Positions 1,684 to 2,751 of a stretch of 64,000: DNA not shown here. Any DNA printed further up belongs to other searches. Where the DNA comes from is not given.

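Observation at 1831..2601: Heliorhodopsin gene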

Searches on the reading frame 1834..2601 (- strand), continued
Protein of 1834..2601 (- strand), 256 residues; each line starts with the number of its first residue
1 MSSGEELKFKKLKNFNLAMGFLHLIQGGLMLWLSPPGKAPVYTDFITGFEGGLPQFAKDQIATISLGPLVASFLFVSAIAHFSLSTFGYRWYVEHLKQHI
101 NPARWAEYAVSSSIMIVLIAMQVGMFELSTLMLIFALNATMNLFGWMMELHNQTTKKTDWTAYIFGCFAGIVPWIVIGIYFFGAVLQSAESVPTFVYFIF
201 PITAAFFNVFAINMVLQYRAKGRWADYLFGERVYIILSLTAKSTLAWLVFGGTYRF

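Call 12: find_related_loci(query=window:1834-2601:-, collection=genome_contigs, flank=6000)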
Query window:1834-2601:- (256 aa) in genome_contigs; peptide patterns used: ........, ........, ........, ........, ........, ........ (x = any residue, [..] = any of these).
339 stretches matched a pattern; 121 encode a relative of the query (tblastn E <= 1e-3); the best 80 are kept; 80 distinct loci.
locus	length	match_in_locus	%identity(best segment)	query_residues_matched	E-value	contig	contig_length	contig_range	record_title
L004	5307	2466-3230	76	1-256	3e-129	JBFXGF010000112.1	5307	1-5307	MAG: Thermoplasmata archaeon isolate CA_2019_TPIn_157 NODE_66700_length_5307_cov_2.223938_TPIn, whole genome shotgun seq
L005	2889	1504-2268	74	1-256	6e-132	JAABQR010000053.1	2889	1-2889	MAG: Methanobacteriota archaeon isolate S06.Bin063 Scaffold_146, whole genome shotgun sequence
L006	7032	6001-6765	73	1-256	9e-126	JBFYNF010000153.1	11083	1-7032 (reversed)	MAG: Thermoplasmata archaeon isolate PPR_0081 PPR_0081_bin.95.fa_k121_222940, whole genome shotgun sequence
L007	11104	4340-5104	73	1-256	5e-126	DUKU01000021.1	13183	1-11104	MAG TPA_asm: Thermoplasmata archaeon isolate UBA9653 contig_26990, whole genome shotgun sequence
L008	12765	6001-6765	74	1-256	1e-124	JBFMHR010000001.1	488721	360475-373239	MAG: Thermoplasmatota archaeon isolate MAG329 MAG329_1, whole genome shotgun sequence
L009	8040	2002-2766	73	1-256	5e-124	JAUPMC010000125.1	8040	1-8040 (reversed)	MAG: Thermoplasmatota archaeon isolate erpe_2018_pw_48hr_WHONDRS-PP48-000101_B_bin.4 scaffold_387120, whole genome shotg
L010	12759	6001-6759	70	3-256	2e-117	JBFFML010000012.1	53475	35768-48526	MAG: Thermoplasmata archaeon isolate Mix_mud18.2022.04.47 k141_46644_length_53475_cov_22.4313, whole genome shotgun sequ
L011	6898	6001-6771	70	1-255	7e-111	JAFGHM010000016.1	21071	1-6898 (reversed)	MAG: Thermoplasmatota archaeon isolate Zod_Metabat.1462 k87_970682, whole genome shotgun sequence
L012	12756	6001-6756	68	5-255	5e-110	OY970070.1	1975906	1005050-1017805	MAG: uncultured Thermoplasmata archaeon isolate MFD04408.bin.c.5 genome assembly, chromosome: 1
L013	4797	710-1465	68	5-255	8e-109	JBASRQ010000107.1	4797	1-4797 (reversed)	MAG: Thermoplasmata archaeon isolate MFD13565_ilm_asm_bin2 k127_72921, whole genome shotgun sequence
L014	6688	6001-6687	67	1-230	8e-100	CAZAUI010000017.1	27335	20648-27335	MAG TPA_asm: uncultured Thermoplasmata archaeon isolate SRP319275_co4_87 genome assembly, contig: NODE_942_length_27335_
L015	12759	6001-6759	60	2-253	1e-94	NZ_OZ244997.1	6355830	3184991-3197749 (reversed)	MAG: Candidatus Leptofilum sp. isolate 8ea8b48c-f0bb-4fcd-991e-c07bf3e70e57 chromosome 1, complete sequence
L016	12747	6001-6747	58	6-253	9e-93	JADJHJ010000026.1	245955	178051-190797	MAG: Candidatus Promineofilum glycogenicum isolate Ega_BAT3C.159 tig00741997-10-2452230, whole genome shotgun sequence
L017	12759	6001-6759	59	2-253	2e-92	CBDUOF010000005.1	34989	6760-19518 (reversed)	MAG TPA_asm: uncultured Anaerolineae bacterium isolate SRR22808126_concoct_49 genome assembly, contig: ERZ25043457.573,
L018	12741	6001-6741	60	8-253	1e-92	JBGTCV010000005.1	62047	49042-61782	MAG: Candidatus Promineifilaceae bacterium isolate JTS-RE128 k141_2090664, whole genome shotgun sequence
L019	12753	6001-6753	57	4-253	3e-92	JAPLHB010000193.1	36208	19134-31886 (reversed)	MAG: Chloroflexota bacterium isolate LacPavin_0920_WC70_MAG_64_18 LacPavin_0920_WC70_scaffold_600403, whole genome shotg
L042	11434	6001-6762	54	1-255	7e-80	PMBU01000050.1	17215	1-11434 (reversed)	MAG: Methanomassiliicoccaceae archaeon isolate fen_65 73.20120700_E3M.288_contig_21793, whole genome shotgun sequence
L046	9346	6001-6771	53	5-255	2e-75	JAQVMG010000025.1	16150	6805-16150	MAG: Thermoplasmata archaeon isolate STF1_128 NODE_9651_length_16150_cov_2.847407_Sandtown_F1, whole genome shotgun sequ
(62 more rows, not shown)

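Call 26: search_protein_families(library=pfam, proteins=[L006:4721-5896:+, L006:3187-4320:+, L011:4800-5738:-, L014:4921-5925:-, L015:2538-5834:+, L019:5375-5920:+, L042:6931-7896:+, L012:6802-7332:+, L046:5360-5881:-], max_evalue=0.001)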
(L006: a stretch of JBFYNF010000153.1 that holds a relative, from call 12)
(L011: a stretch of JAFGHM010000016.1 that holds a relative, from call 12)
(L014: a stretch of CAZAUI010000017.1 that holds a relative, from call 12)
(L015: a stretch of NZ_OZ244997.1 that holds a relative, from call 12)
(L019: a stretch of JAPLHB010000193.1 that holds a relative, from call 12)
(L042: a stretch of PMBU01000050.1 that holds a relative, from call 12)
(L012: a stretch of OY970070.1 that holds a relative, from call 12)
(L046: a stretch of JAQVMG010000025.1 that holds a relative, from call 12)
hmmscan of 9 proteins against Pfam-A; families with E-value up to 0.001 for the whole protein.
L006:4721-5896:+ (391 aa): 2 families
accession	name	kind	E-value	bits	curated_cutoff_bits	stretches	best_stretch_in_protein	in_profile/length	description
PF00814.31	TsaD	-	1.8e-80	270.9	24.8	1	95-357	12-264/264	tRNA N6-adenosine threonylcarbamoyltransferase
PF22521.2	HypF_C_2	-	1.4e-10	41.8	27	1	238-351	120-235/241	Carbamoyltransferase, Kae1-like Domain, second subdomain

L006:3187-4320:+ (377 aa): 1 family
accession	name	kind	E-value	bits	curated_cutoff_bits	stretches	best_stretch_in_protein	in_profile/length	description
PF03415.19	Peptidase_C11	-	2.4e-51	175.8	25.8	1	32-371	1-357/359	Clostripain family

L011:4800-5738:- (312 aa): 5 families
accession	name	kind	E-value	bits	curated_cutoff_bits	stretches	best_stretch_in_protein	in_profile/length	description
PF00005.33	ABC_tran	-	6.2e-29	101.8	25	1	23-164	2-137/137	ABC transporter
PF13304.12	AAA_21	-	2.1e-16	61.3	27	1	125-193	198-298/304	AAA domain, putative AbiEii toxin, Type IV TA system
PF02463.25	SMC_N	-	1.9e-05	24.6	40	0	108-201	115-205/220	RecF/RecN/SMC N terminal domain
PF13175.12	AAA_15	-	2.7e-05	24.4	32.1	0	152-193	327-369/374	AAA ATPase domain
PF13732.12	DrrA1-3_C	-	4.5e-05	24.5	27.4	1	217-301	1-81/81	ATP-binding protein DrrA1-3-like, C-terminal domain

L014:4921-5925:- (334 aa): 0 families

L015:2538-5834:+ (1098 aa): 1 family
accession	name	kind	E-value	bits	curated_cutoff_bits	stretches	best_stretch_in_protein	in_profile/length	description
PF10131.15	PTPS_related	-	0.00099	18.1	26.4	0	141-477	31-309/621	6-pyruvoyl-tetrahydropterin synthase related domain; membrane protein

L019:5375-5920:+ (181 aa): 0 families

L042:6931-7896:+ (321 aa): 1 family
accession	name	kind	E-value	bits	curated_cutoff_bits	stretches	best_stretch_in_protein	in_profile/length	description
PF01758.21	SBF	-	3.3e-06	27.4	24.3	1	57-215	2-176/191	Sodium Bile acid symporter family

L012:6802-7332:+ (176 aa): 1 family
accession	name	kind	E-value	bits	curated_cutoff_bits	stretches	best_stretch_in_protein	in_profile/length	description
PF04832.17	SOUL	-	6.6e-39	134.1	27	1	3-172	2-172/173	SOUL heme-binding protein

L046:5360-5881:- (173 aa): 1 family
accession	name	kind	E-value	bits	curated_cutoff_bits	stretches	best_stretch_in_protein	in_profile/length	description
PF04832.17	SOUL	-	5e-41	141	27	1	2-168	1-172/173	SOUL heme-binding protein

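Call 59: predict_structure(alignment_id=A2)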
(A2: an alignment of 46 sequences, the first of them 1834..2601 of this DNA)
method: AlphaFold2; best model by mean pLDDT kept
length: 256 residues; sequences in the alignment: 46
mean_pLDDT: 85.7   pTM: 0.79
mean pLDDT of the five models: 85.7, 84.5, 83.4, 80.8, 79.9
residues with pLDDT >= 90: 89; 70-90: 155; 50-70: 11; < 50: 1
segments of 3 or more residues with pLDDT < 50: none
pLDDT, mean of each block of 10 residues (from residue 1): 75 94 96 88 86 88 91 93 93 90 88 89 85 88 83 76 76 80 69 74 85 84 90 91 92 81
secondary structure, 60 per line:
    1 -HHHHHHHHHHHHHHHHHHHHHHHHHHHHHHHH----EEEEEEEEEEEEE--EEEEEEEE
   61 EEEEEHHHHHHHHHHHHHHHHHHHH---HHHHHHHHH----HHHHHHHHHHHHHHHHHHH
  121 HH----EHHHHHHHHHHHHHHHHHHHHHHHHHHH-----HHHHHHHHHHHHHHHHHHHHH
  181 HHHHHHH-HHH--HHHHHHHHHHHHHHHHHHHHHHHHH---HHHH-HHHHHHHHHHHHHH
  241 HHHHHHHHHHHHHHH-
elements in order: H2-33 E38-50 E53-65 H66-85 H89-97 H102-122 H128-154 H160-187 H194-218 H222-225 H227-255

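Call 62: fold_search(model_id=the predicted structure, library=pdb)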
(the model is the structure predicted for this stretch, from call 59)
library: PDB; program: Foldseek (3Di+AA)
matches with E <= 10: 394; with E <= 0.001: 10
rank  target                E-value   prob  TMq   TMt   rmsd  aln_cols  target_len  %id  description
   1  7u55                  4.2e-19  1.00  0.83  0.86   2.8       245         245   53  Crystal structure of Thermoplasmatales archaeon heliorhodopsin at pH 4.5 (released 2022-09-07)
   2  6is6                  4.8e-19  1.00  0.85  0.87   2.6       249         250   53  Crystal structure of Thermoplasmatales archaeon heliorhodopsin (released 2019-09-25)
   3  7clj                  1.7e-18  1.00  0.85  0.87   2.7       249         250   53  Crystal structure of Thermoplasmatales archaeon heliorhodopsin E108D mutant (released 2020-09-02)
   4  6uh3_A                9.5e-15  1.00  0.82  0.85   3.2       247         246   42  Crystal structure of bacterial heliorhodopsin 48C12 (released 2019-12-04)
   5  6uh3_B                2.5e-14  1.00  0.82  0.85   3.2       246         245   42  Crystal structure of bacterial heliorhodopsin 48C12 (released 2019-12-04)
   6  6su4_A                2.7e-14  1.00  0.79  0.80   3.7       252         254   41  Crystal structure of the 48C12 heliorhodopsin in the blue form at pH 4.3 (released 2019-12-11)
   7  6su3_A                3.0e-14  1.00  0.81  0.81   3.7       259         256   40  Crystal structure of the 48C12 heliorhodopsin in the violet form at pH 8.8 (released 2019-12-11)
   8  6su4_X                4.0e-14  1.00  0.78  0.79   3.7       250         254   41  Crystal structure of the 48C12 heliorhodopsin in the blue form at pH 4.3 (released 2019-12-11)
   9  6su3_X                5.3e-14  1.00  0.79  0.79   3.7       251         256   41  Crystal structure of the 48C12 heliorhodopsin in the violet form at pH 8.8 (released 2019-12-11)
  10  9ljj_A                5.6e-14  1.00  0.79  0.80   3.5       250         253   42  cryo-EM structure of a nanobody bound heliorhodopsin (released 2025-02-12)
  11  9cdc                  1.0e-03  1.00  0.61  0.64   8.8       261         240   13  Kalium channelrhodopsin 1 C110A mutant from Hyphochytrium catenoides, Dark State (released 2025-02-19)
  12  7d7q_A                1.6e-03  1.00  0.59  0.55   7.6       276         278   13  Crystal structure of the transmembrane domain and linker region of Salpingoeca rosetta rhodopsin phosphodiesterase (released 2020-11-18)
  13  7zn0_C                1.8e-03  1.00  0.59  0.66   6.4       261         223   18  Crystal structure of the light-driven inward proton pump xenorhodopsin BcXeR in the M state at pH 8.2 in the presence  (released 2023-05-10)
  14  7cj3_B                2.0e-03  1.00  0.60  0.58   8.2       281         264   13  Crystal structure of the transmembrane domain of Salpingoeca rosetta rhodopsin phosphodiesterase (released 2020-11-25)
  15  8h86                  2.0e-03  1.00  0.60  0.60   9.1       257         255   13  Cryo-EM structure of the potassium-selective channelrhodopsin HcKCR1 in lipid nanodisc (released 2023-09-06)
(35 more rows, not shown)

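Call 63: find_encoding_contigs(protein=P0002, flank=4000, max_places=2)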
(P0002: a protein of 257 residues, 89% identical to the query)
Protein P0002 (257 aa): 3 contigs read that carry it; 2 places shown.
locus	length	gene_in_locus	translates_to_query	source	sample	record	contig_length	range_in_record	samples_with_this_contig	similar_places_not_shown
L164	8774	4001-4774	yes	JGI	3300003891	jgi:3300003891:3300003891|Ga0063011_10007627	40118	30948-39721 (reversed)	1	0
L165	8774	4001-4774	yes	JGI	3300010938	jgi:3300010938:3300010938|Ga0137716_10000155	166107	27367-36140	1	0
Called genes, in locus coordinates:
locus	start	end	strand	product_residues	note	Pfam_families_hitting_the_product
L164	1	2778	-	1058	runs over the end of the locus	?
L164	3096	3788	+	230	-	PF22482:AsnC_trans_reg_3 (faint), PF01037:AsnC_trans_reg (faint)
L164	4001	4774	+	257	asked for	PF18761:Heliorhodopsin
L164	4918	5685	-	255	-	PF01904:DUF72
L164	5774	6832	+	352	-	PF04055:Radical_SAM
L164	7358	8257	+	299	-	-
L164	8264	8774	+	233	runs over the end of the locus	PF13240:Zn_Ribbon_1 (weak)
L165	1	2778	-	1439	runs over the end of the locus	PF14691:Fer4_20, PF07992:Pyr_redox_2, PF13450:NAD_binding_8, PF13738:Pyr_redox_3, PF13450:NAD_binding_8, PF00037:Fer4, PF12837:Fer4_6, PF13237:Fer4_10, +21 more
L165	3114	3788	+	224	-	PF22482:AsnC_trans_reg_3 (faint), PF01037:AsnC_trans_reg (faint)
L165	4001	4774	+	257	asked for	PF18761:Heliorhodopsin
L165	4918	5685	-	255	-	PF01904:DUF72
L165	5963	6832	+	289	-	PF04055:Radical_SAM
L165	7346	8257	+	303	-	-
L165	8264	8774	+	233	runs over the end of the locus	PF13240:Zn_Ribbon_1 (weak)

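Call 64: find_encoding_contigs(protein=P0004, flank=4000, max_places=2)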
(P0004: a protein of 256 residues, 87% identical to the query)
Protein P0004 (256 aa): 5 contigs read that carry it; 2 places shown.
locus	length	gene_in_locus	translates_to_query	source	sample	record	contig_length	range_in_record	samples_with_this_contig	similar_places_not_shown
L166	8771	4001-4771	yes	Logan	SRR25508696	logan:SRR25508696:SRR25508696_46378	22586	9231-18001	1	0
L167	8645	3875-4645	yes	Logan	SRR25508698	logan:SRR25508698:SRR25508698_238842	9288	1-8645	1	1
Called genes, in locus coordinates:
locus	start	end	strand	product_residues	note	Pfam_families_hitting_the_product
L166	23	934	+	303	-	PF00005:ABC_tran, PF13175:AAA_15 (faint), PF13304:AAA_21, PF27102:NodI_C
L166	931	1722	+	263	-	PF01061:ABC2_membrane, PF12698:ABC2_membrane_3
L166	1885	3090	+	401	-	PF03415:Peptidase_C11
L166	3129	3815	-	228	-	PF03358:FMN_red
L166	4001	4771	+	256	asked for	PF18761:Heliorhodopsin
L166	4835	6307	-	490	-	PF05369:MtmB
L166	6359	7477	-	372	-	PF03435:Sacchrp_dh_NADP, PF16653:Sacchrp_dh_C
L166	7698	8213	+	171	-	PF00881:Nitroreductase, PF14512:TM1586_NiRdase (weak), PF00881:Nitroreductase, PF14512:TM1586_NiRdase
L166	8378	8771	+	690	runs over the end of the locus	PF02897:Peptidase_S9_N, PF00326:Peptidase_S9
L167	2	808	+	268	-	?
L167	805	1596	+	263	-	PF01061:ABC2_membrane, PF12698:ABC2_membrane_3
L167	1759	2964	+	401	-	PF03415:Peptidase_C11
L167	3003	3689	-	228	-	PF03358:FMN_red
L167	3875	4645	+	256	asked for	PF18761:Heliorhodopsin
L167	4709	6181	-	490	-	PF05369:MtmB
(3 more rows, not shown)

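Call 65: find_encoding_contigs(protein=P0011, flank=4000, max_places=2)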
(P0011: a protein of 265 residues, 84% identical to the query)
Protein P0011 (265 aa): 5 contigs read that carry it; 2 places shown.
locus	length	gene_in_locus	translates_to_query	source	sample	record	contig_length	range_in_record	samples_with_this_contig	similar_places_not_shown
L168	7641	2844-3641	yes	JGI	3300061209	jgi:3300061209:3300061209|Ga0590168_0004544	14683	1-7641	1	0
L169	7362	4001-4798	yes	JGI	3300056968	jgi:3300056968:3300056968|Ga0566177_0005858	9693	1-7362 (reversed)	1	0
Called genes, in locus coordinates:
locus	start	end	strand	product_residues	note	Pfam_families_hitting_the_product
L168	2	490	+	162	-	?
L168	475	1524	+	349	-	PF00005:ABC_tran, PF13304:AAA_21, PF13732:DrrA1-3_C (faint)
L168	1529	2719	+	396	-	PF12679:ABC2_membrane_2, PF12698:ABC2_membrane_3, PF01061:ABC2_membrane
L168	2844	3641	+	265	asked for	PF18761:Heliorhodopsin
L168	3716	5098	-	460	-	PF05369:MtmB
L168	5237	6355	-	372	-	PF03435:Sacchrp_dh_NADP, PF16653:Sacchrp_dh_C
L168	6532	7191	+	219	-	PF02586:SRAP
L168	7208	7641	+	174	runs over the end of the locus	PF00881:Nitroreductase, PF14512:TM1586_NiRdase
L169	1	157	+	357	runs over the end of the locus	PF13243:SQHop_cyclase_C (faint)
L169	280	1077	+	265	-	-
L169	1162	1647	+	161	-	PF01047:MarR, PF13463:HTH_27, PF09339:HTH_IclR (faint), PF12802:MarR_2, PF22381:Staph_reg_Sar_Rot (weak)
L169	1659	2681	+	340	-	PF00005:ABC_tran, PF13304:AAA_21, PF13732:DrrA1-3_C (faint)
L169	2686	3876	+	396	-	PF12679:ABC2_membrane_2, PF12698:ABC2_membrane_3, PF01061:ABC2_membrane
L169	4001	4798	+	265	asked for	PF18761:Heliorhodopsin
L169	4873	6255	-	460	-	PF05369:MtmB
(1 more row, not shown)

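Call 66: find_encoding_contigs(protein=P0015, flank=4000, max_places=2)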
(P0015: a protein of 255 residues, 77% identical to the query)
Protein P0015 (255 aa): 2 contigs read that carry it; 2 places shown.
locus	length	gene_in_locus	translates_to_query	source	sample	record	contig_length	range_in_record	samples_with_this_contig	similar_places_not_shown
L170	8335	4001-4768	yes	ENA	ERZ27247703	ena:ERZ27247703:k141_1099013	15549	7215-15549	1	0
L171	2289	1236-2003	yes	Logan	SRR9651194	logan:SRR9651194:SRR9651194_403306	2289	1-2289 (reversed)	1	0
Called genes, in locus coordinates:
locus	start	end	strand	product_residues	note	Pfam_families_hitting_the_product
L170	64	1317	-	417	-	PF01321:Creatinase_N, PF00557:Peptidase_M24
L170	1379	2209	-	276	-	PF01061:ABC2_membrane, PF12698:ABC2_membrane_3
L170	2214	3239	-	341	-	PF00005:ABC_tran, PF13304:AAA_21 (faint), PF13732:DrrA1-3_C (weak)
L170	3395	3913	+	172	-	PF04832:SOUL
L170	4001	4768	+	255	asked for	PF18761:Heliorhodopsin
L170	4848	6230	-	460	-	PF05369:MtmB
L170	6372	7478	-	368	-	PF03435:Sacchrp_dh_NADP, PF16653:Sacchrp_dh_C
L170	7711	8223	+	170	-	PF00881:Nitroreductase, PF14512:TM1586_NiRdase (weak), PF00881:Nitroreductase, PF14512:TM1586_NiRdase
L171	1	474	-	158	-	?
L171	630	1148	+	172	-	PF04832:SOUL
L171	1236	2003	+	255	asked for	PF18761:Heliorhodopsin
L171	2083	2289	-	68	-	?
